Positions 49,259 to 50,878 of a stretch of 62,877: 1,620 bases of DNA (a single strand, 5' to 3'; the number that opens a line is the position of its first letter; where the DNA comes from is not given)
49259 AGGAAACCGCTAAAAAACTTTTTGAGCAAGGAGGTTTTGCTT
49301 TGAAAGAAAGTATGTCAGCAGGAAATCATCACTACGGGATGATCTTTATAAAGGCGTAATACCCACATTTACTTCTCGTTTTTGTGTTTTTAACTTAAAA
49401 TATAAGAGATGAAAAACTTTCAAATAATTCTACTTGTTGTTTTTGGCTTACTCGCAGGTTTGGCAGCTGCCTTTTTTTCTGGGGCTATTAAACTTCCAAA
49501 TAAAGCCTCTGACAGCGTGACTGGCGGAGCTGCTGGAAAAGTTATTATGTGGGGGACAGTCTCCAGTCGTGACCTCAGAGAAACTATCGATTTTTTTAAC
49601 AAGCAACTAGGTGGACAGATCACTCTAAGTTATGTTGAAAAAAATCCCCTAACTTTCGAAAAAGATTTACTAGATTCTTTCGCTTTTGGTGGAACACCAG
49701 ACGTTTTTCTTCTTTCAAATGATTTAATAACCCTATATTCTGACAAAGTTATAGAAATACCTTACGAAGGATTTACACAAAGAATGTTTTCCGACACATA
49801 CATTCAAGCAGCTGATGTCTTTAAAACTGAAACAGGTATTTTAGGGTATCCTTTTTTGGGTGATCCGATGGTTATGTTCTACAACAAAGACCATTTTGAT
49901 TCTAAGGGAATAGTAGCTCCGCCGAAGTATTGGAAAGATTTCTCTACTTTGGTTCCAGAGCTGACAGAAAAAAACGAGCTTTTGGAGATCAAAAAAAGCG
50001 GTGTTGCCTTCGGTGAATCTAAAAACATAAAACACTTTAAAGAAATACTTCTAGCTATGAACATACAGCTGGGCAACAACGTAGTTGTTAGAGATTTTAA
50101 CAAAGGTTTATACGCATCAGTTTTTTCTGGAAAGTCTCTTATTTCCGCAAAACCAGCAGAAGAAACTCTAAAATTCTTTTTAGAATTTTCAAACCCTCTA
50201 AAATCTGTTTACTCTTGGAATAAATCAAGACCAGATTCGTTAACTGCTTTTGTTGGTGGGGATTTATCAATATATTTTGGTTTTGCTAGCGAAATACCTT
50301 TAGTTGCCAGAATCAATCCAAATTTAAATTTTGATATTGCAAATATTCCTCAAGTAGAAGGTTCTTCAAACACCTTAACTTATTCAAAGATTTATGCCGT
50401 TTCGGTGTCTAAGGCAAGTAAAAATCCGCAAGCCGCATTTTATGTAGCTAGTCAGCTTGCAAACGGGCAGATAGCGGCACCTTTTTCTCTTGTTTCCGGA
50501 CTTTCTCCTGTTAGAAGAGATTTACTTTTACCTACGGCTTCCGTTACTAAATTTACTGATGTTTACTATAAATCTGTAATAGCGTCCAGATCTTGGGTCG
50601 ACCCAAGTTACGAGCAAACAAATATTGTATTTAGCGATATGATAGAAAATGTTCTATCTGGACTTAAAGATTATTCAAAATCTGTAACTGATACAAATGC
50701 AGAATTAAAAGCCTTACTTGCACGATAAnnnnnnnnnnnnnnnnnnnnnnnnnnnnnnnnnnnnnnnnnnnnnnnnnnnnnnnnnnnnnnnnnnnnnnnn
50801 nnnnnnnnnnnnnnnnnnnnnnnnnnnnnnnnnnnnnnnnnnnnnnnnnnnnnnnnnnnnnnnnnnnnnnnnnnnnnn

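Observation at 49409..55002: Seven-gene operon: an orphan anchored solute-binding protein followed by six tandem T4SS-pilin-like paralogues, three carrying large ectodomain fusions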

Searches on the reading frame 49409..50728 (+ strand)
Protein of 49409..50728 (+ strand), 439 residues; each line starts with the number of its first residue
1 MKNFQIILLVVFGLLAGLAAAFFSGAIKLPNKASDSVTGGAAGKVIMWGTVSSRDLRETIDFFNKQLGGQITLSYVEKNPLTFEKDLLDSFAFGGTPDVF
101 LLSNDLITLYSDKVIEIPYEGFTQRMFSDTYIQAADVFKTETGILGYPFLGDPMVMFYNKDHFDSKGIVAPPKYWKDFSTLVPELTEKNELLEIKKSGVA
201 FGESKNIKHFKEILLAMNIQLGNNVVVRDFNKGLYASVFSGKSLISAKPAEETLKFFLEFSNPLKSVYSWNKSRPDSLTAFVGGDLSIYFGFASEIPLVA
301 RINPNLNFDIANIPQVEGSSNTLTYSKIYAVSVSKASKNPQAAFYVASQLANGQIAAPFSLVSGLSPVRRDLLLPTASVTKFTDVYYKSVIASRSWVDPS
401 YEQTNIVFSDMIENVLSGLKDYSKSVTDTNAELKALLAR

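Call 3: search_protein_families(library=pfam, proteins=[window:49409-50728:+], max_evalue=1)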
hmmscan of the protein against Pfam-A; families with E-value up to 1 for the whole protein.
window:49409-50728:+ (439 aa): 1 family
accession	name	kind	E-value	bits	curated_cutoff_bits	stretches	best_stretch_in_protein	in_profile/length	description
PF13416.11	SBP_bac_8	-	2.5e-12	47.6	27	1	60-374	3-267/279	Bacterial extracellular solute-binding protein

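Call 4: search_protein_families(library=ncbifam, proteins=[window:49409-50728:+], max_evalue=1)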
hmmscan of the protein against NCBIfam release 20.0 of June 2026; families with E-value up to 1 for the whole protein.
window:49409-50728:+ (439 aa): 3 families
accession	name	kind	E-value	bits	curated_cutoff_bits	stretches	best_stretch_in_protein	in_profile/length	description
NF007011.0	PRK09474.1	equivalog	9.5e-06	24.7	291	1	42-189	30-169/396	maltose/maltodextrin ABC transporter substrate-binding protein MalE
NF008211.0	PRK10974.1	equivalog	0.024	13.2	411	1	143-182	137-178/439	sn-glycerol-3-phosphate ABC transporter substrate-binding protein UgpB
NF006272.1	PRK08432.1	equivalog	0.16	11.5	219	1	304-350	110-156/274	flagellar motor switch protein FliY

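Call 16: find_homologous_proteins(query=window:49409-50725:+, max_evalue=0.00001)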
Query window:49409-50725:+ (439 aa): 157 proteins with E <= 0.00001 among 8000 candidates; the best 120 are listed.
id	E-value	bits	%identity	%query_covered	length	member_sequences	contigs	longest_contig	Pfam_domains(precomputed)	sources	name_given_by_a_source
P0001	7.9e-285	962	100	100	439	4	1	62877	PF13416.12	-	-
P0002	1.0e-236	804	81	100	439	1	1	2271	-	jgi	jgi:ABC-type glycerol-3-phosphate transport system substrate-binding protein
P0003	3.2e-232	789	79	100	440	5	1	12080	PF13416.12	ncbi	-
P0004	2.3e-229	780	79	100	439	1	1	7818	PF01547.31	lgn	-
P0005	1.6e-228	777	78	100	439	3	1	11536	PF13416.12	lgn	-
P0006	1.7e-228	777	78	100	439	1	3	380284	PF13416.12,PF01547.31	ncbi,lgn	-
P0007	2.5e-226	770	77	100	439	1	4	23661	PF13416.12,PF01547.31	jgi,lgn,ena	jgi:ABC-type glycerol-3-phosphate transport system substrate-binding protein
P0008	6.8e-225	765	77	100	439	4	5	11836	-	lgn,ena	-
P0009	3.8e-224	763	76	100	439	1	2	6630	PF13416.12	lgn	-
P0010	9.1e-224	761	77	100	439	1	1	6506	PF13416.12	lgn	-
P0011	4.4e-222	756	76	100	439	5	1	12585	PF13416.12,PF01547.31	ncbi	-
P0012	4.7e-221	752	75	100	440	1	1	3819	-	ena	-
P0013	7.8e-221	752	75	100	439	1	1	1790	PF13416.12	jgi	-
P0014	3.2e-206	704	71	100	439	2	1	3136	PF13416.12,PF01547.31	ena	-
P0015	4.0e-197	674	67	100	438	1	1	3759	PF13416.12,PF01547.31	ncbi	-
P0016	1.1e-189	649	66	100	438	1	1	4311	PF13416.12,PF01547.31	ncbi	-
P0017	1.4e-188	645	64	100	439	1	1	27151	PF13416.12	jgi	jgi:ABC-type glycerol-3-phosphate transport system substrate-binding protein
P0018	9.3e-188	643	65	100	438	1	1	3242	PF13416.12,PF01547.31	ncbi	-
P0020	2.7e-183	628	64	100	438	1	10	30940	PF13416.12,PF01547.31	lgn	-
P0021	5.2e-182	624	62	100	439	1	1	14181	PF01547.31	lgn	-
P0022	3.4e-179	615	62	100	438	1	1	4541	PF13416.12,PF01547.31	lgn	-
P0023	2.6e-172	592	59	100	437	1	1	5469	PF13416.12,PF01547.31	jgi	-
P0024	1.1e-170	587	59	100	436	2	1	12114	PF13416.12,PF01547.31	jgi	jgi:ABC-type glycerol-3-phosphate transport system substrate-binding protein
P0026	3.5e-136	473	49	100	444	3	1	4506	PF13416.12,PF01547.31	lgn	-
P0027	9.1e-131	455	48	100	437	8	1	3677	PF13416.12,PF01547.31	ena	-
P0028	2.8e-129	450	50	100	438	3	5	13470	PF13416.12,PF01547.31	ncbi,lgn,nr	ncbi:MAG: extracellular solute-binding protein [Bacteroidetes bacterium]|nr:extracellular solute-bin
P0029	6.1e-129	449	49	99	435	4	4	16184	PF13416.12,PF01547.31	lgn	-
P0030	6.2e-129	449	48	100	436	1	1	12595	PF13416.12,PF01547.31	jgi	jgi:ABC-type glycerol-3-phosphate transport system substrate-binding protein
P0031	1.2e-128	448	48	100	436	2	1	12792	PF13416.12,PF01547.31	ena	-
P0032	5.3e-128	446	51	99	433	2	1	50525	PF13416.12,PF01547.31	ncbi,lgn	-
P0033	1.8e-127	444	49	100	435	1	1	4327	PF13416.12,PF01547.31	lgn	-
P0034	5.0e-127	443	48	100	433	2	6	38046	PF13416.12,PF01547.31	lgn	-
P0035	4.7e-125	436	47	100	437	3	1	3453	PF13416.12,PF01547.31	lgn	-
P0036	7.7e-120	419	46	100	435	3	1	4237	PF13416.12,PF01547.31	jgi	jgi:ABC-type glycerol-3-phosphate transport system substrate-binding protein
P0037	9.3e-120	419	47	100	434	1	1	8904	PF13416.12,PF01547.31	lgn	-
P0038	1.9e-117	411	45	98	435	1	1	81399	PF13416.12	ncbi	-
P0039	8.8e-112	392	45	96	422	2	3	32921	PF13416.12,PF01547.31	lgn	-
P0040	2.7e-101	358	41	100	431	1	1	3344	PF13416.12,PF01547.31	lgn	-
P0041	4.4e-100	354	41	100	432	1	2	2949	PF13416.12,PF01547.31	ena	-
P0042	8.2e-98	346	41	100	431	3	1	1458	PF13416.12,PF01547.31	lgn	-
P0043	1.4e-97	346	40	99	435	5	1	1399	PF13416.12,PF01547.31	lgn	-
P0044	2.5e-96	342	43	90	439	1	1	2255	PF13416.12,PF01547.31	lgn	-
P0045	3.4e-96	341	39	100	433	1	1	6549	PF13416.12,PF01547.31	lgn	-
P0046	6.5e-96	340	41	100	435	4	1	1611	PF13416.12,PF01547.31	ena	-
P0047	8.5e-96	340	43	90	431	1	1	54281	PF13416.12,PF01547.31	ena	-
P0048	9.1e-95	336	42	90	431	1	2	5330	PF13416.12,PF01547.31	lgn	-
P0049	1.6e-94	336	40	90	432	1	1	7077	PF13416.12,PF01547.31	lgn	-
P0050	2.1e-94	335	41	99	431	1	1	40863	PF13416.12,PF01547.31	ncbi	-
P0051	3.1e-92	328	39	95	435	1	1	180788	PF13416.12,PF01547.31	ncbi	-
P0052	3.5e-92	328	40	98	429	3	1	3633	PF13416.12,PF01547.31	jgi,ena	-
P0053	3.7e-92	328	40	100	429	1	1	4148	PF13416.12,PF01547.31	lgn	-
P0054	7.1e-92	327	41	100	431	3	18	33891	PF13416.12,PF01547.31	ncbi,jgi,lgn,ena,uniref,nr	ncbi:hypothetical protein A3D42_00510 [Candidatus Nomurabacteria bacterium RIFCSPHIGHO2_02_FULL_41_1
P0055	1.2e-91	326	40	99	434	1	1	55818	PF13416.12,PF01547.31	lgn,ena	-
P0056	5.9e-90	321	39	98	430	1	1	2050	PF13416.12,PF01547.31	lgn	-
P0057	1.4e-89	319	38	100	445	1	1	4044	PF13416.12,PF01547.31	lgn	-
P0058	2.8e-89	318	38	100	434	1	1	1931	PF13416.12,PF01547.31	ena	-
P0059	3.9e-89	318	39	100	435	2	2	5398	PF13416.12,PF01547.31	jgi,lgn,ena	jgi:ABC-type glycerol-3-phosphate transport system substrate-binding protein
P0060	9.9e-89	317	38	91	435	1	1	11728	PF13416.12,PF01547.31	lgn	-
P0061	5.2e-88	314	39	99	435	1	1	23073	PF13416.12,PF01547.31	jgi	jgi:multiple sugar transport system substrate-binding protein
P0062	1.0e-87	313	38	97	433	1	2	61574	PF13416.12,PF01547.31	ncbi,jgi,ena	ncbi:MAG: extracellular solute-binding protein [Candidatus Paceibacterota bacterium]|jgi:ABC-type gl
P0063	1.9e-87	312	38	98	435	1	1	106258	PF13416.12,PF01547.31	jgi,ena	jgi:ABC-type glycerol-3-phosphate transport system substrate-binding protein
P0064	6.3e-87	311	36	100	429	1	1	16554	PF13416.12,PF01547.31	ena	-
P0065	2.3e-86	309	37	100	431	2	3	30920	PF13416.12,PF01547.31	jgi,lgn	-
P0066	2.3e-86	309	37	99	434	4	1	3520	PF13416.12,PF01547.31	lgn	-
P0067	2.8e-86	308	39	91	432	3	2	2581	PF13416.12,PF01547.31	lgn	-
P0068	3.0e-85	305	37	100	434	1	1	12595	PF13416.12,PF01547.31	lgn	-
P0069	3.8e-85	305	38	100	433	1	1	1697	PF01547.31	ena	-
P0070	5.0e-85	304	35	99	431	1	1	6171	PF13416.12,PF01547.31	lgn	-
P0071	6.3e-85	304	38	99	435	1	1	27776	PF13416.12,PF01547.31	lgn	-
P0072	3.2e-84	302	37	100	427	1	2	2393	PF13416.12,PF01547.31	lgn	-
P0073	1.0e-83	300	40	91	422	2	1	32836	PF13416.12,PF01547.31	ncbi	-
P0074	2.1e-83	299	38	100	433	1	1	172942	PF13416.12,PF01547.31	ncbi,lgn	-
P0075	8.8e-83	297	36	100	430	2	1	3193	PF13416.12,PF01547.31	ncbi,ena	-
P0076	1.2e-82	296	37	100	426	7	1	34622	PF13416.12,PF01547.31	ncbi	-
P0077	1.6e-82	296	38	100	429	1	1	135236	PF01547.31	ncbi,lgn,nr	ncbi:extracellular solute-binding protein [Candidatus Nomurabacteria bacterium]|nr:extracellular sol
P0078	1.9e-82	296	38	99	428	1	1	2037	PF13416.12,PF01547.31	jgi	jgi:ABC-type glycerol-3-phosphate transport system substrate-binding protein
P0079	3.7e-82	295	38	98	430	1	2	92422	PF13416.12,PF01547.31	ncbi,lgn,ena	-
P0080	8.8e-82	294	36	99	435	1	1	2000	PF01547.31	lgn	-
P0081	1.7e-81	293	37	100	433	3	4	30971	PF13416.12,PF01547.31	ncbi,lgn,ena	-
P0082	3.1e-81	292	38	100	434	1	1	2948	PF13416.12,PF01547.31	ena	-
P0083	3.2e-81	292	36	99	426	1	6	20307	PF13416.12,PF01547.31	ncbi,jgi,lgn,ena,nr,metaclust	ncbi:MAG: Extracellular solute-binding protein family 1 [Parcubacteria group bacterium GW2011_GWA2_4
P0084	1.1e-80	290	37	100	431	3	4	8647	PF13416.12,PF01547.31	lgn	-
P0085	1.1e-80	290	36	100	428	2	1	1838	PF13416.12,PF01547.31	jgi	jgi:multiple sugar transport system substrate-binding protein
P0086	1.4e-80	290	36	99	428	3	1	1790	PF13416.12,PF01547.31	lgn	-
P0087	3.0e-80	289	35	100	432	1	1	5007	PF13416.12,PF01547.31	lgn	-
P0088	4.3e-80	288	34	99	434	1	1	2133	PF13416.12,PF01547.31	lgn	-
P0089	4.8e-80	288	37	100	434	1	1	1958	PF13416.12,PF01547.31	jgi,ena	-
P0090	7.9e-80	287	38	100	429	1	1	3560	PF13416.12,PF01547.31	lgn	-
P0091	1.3e-79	286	38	100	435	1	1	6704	PF13416.12,PF01547.31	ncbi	-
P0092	2.2e-79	286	37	99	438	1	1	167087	PF13416.12,PF01547.31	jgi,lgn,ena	-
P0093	2.6e-79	286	41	77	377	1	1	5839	PF13416.12,PF01547.31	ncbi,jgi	-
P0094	4.3e-79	285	38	90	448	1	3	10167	PF13416.12,PF01547.31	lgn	-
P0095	9.8e-79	284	37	100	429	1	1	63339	PF13416.12,PF01547.31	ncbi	-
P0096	1.0e-78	284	35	99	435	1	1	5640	PF13416.12,PF01547.31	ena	-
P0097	1.2e-78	283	36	100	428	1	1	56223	PF13416.12,PF01547.31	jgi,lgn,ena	-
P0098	1.7e-78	283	37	90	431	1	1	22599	PF13416.12,PF01547.31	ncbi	-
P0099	2.2e-78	282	36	99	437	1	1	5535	PF13416.12,PF01547.31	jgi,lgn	-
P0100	3.7e-78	282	35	99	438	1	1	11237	PF13416.12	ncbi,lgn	-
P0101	3.7e-78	282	35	90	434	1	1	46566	PF13416.12,PF01547.31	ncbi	-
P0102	2.4e-77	279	49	63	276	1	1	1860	PF13416.12,PF01547.31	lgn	-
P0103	3.1e-77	279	38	93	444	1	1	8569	PF13416.12,PF01547.31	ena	-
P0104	3.9e-77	278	35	100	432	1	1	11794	PF13416.12,PF01547.31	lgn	-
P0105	4.7e-77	278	36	98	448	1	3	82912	PF13416.12,PF01547.31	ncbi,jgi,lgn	-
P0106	6.6e-77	278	38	95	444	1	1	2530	PF13416.12,PF01547.31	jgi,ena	-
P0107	7.7e-77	277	36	100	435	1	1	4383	PF13416.12,PF01547.31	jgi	jgi:ABC-type glycerol-3-phosphate transport system substrate-binding protein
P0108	1.0e-76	277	37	93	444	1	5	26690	PF13416.12,PF01547.31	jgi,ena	-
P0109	4.9e-76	275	37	93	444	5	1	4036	PF13416.12,PF01547.31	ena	-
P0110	7.2e-76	274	35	99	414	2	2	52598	PF13416.12,PF01547.31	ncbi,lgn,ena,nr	ncbi:MAG: extracellular solute-binding protein [Candidatus Taylorbacteria bacterium]|nr:extracellula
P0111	1.1e-75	274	34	100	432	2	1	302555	PF13416.12,PF01547.31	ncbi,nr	ncbi:MAG TPA: extracellular solute-binding protein [Candidatus Paceibacterota bacterium]|nr:extracel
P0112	4.3e-75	272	36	90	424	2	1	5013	PF13416.12,PF01547.31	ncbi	-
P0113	1.1e-74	270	37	99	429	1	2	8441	PF13416.12,PF01547.31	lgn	-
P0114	1.4e-74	270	51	61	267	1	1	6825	PF13416.12,PF01547.31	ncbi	-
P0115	7.5e-74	268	36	97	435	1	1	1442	PF01547.31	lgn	-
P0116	9.7e-74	267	33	100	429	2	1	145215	PF13416.12,PF01547.31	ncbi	ncbi:MAG: extracellular solute-binding protein [Candidatus Paceibacterota bacterium]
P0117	1.6e-73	266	34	99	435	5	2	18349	PF13416.12,PF01547.31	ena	-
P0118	1.7e-73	266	38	94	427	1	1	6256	PF13416.12,PF01547.31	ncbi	-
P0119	3.7e-73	265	34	100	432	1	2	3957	PF13416.12,PF01547.31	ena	-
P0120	7.2e-73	264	34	97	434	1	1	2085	PF13416.12,PF01547.31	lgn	-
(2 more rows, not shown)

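Call 19: find_related_loci(query=A1, collection=genome_contigs, flank=10000)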
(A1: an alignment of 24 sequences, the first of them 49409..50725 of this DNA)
Query A1 (439 aa) in genome_contigs; peptide patterns used: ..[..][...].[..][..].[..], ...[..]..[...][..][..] (x = any residue, [..] = any of these).
599 stretches matched a pattern (row limit reached: there are more); 583 encode a relative of the query (tblastn E <= 1e-3); the best 80 are kept; 80 distinct loci.
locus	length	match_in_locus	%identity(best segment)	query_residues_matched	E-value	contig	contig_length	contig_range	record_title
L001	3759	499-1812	67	1-439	0e+0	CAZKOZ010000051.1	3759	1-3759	MAG TPA_asm: uncultured Candidatus Saccharibacteria bacterium isolate SRP344714_co1_390 genome assembly, contig: NODE_39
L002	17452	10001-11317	78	1-439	0e+0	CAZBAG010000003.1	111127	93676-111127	MAG TPA_asm: uncultured Candidatus Saccharibacteria bacterium isolate SRP219642_co5_575 genome assembly, contig: NODE_18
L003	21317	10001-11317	62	1-439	0e+0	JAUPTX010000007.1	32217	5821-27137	MAG: Patescibacteria group bacterium isolate erpe_2018_sw_6hr_WHONDRS-SW48-000087_A_bin.16 scaffold_255, whole genome sh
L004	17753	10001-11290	48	1-434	2e-134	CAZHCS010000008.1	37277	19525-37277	MAG TPA_asm: uncultured Candidatus Saccharibacteria bacterium isolate SRP300315_co1_142 genome assembly, contig: NODE_60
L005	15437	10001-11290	51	1-434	2e-134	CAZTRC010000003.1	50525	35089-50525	MAG TPA_asm: uncultured Candidatus Saccharibacteria bacterium isolate SRP286056_co1_61 genome assembly, contig: NODE_666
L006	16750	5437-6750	52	1-437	7e-129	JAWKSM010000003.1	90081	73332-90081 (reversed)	MAG: Candidatus Paceibacterota bacterium isolate ABC1.149 ABC1.149.fa-3, whole genome shotgun sequence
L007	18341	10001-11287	45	1-432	3e-123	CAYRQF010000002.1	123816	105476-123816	MAG TPA_asm: uncultured Candidatus Saccharibacteria bacterium isolate SRP286056_co2_43 genome assembly, contig: NODE_119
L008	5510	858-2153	39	1-439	8e-104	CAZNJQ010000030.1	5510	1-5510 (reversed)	MAG TPA_asm: uncultured Candidatus Saccharibacteria bacterium isolate ERP119705_co17_656 genome assembly, contig: NODE_2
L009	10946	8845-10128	38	1-434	3e-101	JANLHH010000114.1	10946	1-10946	MAG: Patescibacteria group bacterium isolate P6-12 k99_44913, whole genome shotgun sequence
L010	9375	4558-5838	38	1-434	5e-101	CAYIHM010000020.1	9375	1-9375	MAG TPA_asm: uncultured Candidatus Saccharibacteria bacterium isolate ERP119705_co24_246 genome assembly, contig: NODE_1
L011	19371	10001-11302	40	1-437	5e-100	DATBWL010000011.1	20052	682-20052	MAG TPA_asm: Candidatus Paceibacterota bacterium isolate SMAG_U7540 k141_1100689, whole genome shotgun sequence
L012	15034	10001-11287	38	1-437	2e-99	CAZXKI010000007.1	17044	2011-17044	MAG TPA_asm: uncultured Candidatus Saccharibacteria bacterium isolate SRP292972_co1_114 genome assembly, contig: NODE_14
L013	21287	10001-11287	39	1-439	1e-98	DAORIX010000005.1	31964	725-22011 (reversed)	MAG TPA_asm: Candidatus Paceibacterota bacterium isolate AMR_MDS_5566 NODE_212_length_31964_cov_6.631421, whole genome s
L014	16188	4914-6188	39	3-437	8e-98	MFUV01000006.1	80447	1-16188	MAG: Candidatus Nomurabacteria bacterium RIFCSPLOWO2_01_FULL_39_18 rifcsplowo2_01_scaffold_325, whole genome shotgun seq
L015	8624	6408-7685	38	3-437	9e-98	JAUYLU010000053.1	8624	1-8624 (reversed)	MAG: bacterium isolate C24_metabat.bin.53 C24_k141_944861, whole genome shotgun sequence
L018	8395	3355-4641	40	4-439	1e-97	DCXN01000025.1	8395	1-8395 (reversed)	MAG TPA_asm: Patescibacteria group bacterium UBA2135 UBA2135_contig_46157, whole genome shotgun sequence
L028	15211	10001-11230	39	23-439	9e-94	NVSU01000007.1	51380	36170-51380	MAG: Candidatus Wolfebacteria bacterium isolate NORP133 Contig_source1383C_1548, whole genome shotgun sequence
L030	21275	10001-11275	40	3-437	3e-93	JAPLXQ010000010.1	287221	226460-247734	MAG: Candidatus Nomurabacteria bacterium isolate LacPavin_0818_WC45_MAG_33_35 LacPavin_0818_WC45_scaffold_96302, whole g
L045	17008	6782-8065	40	1-437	7e-91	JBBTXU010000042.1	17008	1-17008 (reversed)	MAG: Patescibacteria group bacterium isolate H51-bin058_1 H51_bin058_1_000000000042, whole genome shotgun sequence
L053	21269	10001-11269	37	1-428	4e-90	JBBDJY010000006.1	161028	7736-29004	MAG: Candidatus Paceibacterota bacterium isolate LejiaA_44_14 Lejia_A_161_length_161028_cov_8, whole genome shotgun sequ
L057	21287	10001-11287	38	1-437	6e-90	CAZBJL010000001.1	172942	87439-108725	MAG TPA_asm: uncultured Candidatus Saccharibacteria bacterium isolate SRP278252_co2_184 genome assembly, contig: NODE_95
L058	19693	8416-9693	36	1-434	6e-90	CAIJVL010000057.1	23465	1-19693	Candidatus Adlerbacteria bacterium isolate T7-022_bin-222 genome assembly, contig: bin-222:57/69, whole genome shotgun s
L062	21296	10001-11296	36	1-437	2e-89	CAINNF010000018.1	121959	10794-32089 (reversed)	Candidatus Adlerbacteria bacterium isolate C24_bin-0997 genome assembly, contig: bin-0997:18/25, whole genome shotgun se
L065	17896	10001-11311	35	3-439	5e-89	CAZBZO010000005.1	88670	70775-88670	MAG TPA_asm: uncultured Candidatus Saccharibacteria bacterium isolate SRP219642_co9_82 genome assembly, contig: NODE_105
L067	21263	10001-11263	37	1-436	4e-89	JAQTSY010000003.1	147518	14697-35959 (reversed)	MAG: Candidatus Paceibacterota bacterium isolate STB_28 NODE_266_length_147518_cov_7.622976_Sandtown_B, whole genome sho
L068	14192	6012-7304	36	1-436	9e-89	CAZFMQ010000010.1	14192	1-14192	MAG TPA_asm: uncultured Candidatus Saccharibacteria bacterium isolate SRP193661_co2_75 genome assembly, contig: NODE_359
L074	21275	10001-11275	37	1-437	8e-89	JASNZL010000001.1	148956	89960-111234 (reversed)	MAG: Candidatus Zambryskiibacteriota bacterium isolate PATE-6 HKU-EGSB-PATE-6_1, whole genome shotgun sequence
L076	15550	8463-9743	34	1-437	3e-88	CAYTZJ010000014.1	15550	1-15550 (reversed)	MAG TPA_asm: uncultured Candidatus Saccharibacteria bacterium isolate SRP278252_co2_242 genome assembly, contig: NODE_78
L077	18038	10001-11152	40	23-417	1e-90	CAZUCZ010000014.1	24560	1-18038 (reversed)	MAG TPA_asm: uncultured Candidatus Saccharibacteria bacterium isolate SRP257259_co1_159 genome assembly, contig: NODE_22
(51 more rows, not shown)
